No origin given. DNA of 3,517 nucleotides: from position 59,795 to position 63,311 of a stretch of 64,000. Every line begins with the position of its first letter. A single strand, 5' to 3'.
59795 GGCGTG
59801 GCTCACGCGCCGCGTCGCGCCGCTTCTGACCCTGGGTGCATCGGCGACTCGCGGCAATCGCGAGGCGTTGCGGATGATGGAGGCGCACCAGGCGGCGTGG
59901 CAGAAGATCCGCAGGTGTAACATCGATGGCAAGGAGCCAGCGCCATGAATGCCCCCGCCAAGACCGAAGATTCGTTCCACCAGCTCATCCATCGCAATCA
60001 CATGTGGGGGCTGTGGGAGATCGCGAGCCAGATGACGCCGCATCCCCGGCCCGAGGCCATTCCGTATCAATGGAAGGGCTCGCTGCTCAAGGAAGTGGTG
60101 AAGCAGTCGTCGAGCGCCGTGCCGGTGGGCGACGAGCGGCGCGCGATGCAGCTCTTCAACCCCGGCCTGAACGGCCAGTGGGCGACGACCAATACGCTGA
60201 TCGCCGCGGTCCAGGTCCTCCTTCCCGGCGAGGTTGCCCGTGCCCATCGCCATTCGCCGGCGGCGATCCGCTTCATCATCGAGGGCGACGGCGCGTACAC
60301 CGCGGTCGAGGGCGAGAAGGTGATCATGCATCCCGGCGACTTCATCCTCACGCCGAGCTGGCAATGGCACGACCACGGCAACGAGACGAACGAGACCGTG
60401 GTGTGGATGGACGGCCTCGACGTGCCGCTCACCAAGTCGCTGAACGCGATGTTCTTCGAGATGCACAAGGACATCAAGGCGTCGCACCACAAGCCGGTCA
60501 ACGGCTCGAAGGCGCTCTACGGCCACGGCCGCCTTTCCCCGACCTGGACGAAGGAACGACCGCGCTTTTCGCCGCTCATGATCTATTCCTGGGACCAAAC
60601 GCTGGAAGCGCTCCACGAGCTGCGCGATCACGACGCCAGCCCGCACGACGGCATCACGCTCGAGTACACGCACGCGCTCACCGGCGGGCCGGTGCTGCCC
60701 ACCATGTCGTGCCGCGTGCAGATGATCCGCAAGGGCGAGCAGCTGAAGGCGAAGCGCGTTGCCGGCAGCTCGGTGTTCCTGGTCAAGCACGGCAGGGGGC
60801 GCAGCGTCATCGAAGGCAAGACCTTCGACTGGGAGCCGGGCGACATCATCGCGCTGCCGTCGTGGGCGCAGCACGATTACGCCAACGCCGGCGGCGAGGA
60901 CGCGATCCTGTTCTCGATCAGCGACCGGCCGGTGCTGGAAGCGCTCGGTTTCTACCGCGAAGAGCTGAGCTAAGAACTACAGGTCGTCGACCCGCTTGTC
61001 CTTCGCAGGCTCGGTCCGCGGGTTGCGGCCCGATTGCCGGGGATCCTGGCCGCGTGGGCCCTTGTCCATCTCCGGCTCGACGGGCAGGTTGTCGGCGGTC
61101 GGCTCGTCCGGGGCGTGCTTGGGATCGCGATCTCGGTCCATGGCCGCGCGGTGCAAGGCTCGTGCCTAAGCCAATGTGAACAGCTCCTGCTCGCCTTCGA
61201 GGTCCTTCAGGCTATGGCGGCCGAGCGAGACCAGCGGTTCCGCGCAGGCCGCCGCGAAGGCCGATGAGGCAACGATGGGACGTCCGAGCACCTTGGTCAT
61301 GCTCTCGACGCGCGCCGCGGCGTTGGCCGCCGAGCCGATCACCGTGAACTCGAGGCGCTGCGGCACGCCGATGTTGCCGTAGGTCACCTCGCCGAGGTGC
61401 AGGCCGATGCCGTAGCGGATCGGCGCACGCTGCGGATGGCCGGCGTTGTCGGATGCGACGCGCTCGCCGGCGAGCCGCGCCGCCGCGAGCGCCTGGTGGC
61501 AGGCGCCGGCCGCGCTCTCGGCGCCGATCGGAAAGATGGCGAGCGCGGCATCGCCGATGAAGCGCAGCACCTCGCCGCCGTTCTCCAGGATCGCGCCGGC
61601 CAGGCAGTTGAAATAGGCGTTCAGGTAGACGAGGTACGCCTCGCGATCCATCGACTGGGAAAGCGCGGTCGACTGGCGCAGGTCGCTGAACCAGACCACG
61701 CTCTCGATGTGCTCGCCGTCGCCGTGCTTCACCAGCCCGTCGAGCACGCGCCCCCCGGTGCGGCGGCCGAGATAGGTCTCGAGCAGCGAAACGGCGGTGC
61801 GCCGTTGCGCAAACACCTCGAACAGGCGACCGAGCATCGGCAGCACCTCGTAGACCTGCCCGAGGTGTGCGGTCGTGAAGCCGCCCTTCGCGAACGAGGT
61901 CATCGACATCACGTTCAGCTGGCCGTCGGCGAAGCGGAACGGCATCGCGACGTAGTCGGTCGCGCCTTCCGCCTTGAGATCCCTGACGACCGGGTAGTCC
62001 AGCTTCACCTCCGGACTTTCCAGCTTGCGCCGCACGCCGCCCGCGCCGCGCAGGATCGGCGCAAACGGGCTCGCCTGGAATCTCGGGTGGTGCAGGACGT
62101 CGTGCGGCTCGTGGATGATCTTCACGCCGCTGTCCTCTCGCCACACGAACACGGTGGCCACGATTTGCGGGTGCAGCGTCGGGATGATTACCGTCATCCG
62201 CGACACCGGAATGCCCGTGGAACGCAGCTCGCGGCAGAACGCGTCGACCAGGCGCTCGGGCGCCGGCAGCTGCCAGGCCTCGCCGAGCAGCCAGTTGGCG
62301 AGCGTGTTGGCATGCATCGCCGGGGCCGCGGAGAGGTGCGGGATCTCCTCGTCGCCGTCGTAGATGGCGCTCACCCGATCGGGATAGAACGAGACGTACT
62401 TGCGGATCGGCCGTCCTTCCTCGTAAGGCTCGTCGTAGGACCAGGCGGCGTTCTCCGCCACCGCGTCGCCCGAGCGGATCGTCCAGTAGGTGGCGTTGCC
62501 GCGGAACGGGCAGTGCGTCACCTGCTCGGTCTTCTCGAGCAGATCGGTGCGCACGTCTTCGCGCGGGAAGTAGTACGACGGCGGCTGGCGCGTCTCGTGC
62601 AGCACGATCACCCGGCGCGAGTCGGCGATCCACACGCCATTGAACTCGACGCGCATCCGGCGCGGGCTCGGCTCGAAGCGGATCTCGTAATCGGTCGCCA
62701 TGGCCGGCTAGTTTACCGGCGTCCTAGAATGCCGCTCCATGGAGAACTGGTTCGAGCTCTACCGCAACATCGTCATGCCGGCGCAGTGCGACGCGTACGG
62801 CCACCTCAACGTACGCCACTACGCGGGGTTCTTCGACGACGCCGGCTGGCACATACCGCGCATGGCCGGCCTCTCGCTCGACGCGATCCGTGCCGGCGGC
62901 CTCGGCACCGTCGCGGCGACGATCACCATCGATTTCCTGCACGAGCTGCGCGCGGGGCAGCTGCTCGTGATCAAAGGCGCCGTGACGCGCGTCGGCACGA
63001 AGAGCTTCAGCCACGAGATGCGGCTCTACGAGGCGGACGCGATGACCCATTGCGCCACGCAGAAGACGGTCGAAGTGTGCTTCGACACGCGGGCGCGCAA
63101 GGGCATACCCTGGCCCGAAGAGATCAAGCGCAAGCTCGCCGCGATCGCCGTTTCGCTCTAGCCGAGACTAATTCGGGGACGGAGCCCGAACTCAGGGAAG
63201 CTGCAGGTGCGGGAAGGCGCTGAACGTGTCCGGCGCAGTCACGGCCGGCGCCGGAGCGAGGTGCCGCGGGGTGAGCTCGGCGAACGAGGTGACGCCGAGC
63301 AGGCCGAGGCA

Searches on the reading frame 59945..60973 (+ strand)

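Call 36: search_protein_families(library=pfam, proteins=[window:59945-60973:+], max_evalue=0.0001)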
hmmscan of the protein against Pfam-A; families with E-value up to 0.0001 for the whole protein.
window:59945-60973:+ (342 aa): 2 families
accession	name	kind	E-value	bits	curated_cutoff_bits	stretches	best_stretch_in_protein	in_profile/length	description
PF07883.17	Cupin_2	-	1.3e-29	102.2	27.2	2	89-156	2-68/70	Cupin domain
PF02311.25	AraC_binding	-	1e-10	41.9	21.1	0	97-151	15-68/135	AraC-like ligand binding domain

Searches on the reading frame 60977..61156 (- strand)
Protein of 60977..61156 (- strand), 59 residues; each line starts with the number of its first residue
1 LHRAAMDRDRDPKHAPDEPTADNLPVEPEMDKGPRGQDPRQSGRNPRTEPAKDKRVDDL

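Call 21: search_protein_families(library=pfam, proteins=[window:60977-61156:-], max_evalue=0.001)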
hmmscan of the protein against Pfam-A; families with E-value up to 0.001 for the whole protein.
window:60977-61156:- (59 aa): 0 families

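Call 51: search_protein_families(library=ncbifam, proteins=[window:60977-61141:-], max_evalue=0.05)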
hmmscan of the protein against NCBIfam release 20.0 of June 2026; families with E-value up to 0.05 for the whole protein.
window:60977-61141:- (54 aa): 0 families
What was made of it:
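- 61152..61168 (-): Further sigma-54 motif, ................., with the -12 C 12 nt before a 54-aa hydrophilic ORF (61141-60977). The ORF has no family (call 51).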

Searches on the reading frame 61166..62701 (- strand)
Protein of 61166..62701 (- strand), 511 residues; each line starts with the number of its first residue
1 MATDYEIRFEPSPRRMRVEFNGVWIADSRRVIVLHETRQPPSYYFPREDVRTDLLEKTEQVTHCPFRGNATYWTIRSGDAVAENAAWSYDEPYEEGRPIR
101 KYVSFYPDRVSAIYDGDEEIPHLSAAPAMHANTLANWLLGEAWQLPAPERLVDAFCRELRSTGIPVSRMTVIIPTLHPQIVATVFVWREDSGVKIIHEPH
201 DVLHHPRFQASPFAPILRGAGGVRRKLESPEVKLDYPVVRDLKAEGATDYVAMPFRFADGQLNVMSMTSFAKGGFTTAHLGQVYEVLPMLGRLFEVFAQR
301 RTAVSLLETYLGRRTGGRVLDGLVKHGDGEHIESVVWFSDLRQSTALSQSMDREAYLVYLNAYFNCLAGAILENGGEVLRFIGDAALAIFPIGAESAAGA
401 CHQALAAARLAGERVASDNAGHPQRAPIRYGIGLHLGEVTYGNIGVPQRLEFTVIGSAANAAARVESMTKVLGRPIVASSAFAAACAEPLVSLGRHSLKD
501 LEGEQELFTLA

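Call 21: search_protein_families(library=pfam, proteins=[window:61166-62701:-], max_evalue=0.001)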
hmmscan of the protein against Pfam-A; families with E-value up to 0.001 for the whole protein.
window:61166-62701:- (511 aa): 2 families
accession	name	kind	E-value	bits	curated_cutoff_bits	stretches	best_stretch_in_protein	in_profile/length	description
PF04248.19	NTP_transf_9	-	1.9e-33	114.6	22.1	1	16-108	1-93/93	Domain of unknown function (DUF427)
PF00211.25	Guanylate_cyc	-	2.4e-09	37.5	21.9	1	336-470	11-141/183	Adenylate and Guanylate cyclase catalytic domain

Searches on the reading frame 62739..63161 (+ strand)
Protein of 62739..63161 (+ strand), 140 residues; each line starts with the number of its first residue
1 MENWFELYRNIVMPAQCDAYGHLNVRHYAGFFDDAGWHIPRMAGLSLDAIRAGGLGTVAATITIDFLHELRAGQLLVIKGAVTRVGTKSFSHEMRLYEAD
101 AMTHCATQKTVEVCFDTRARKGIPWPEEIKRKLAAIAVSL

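Call 36: search_protein_families(library=pfam, proteins=[window:62739-63161:+], max_evalue=0.0001)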
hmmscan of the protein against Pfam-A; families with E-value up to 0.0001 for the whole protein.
window:62739-63161:+ (140 aa): 2 families
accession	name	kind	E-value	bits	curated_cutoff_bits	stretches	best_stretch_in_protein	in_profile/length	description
PF13279.12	4HBT_2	-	1.3e-19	71.3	25.5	1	13-133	2-122/122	Thioesterase-like superfamily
PF03061.28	4HBT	-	2.5e-08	34.6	20.6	1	21-101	2-75/79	Thioesterase superfamily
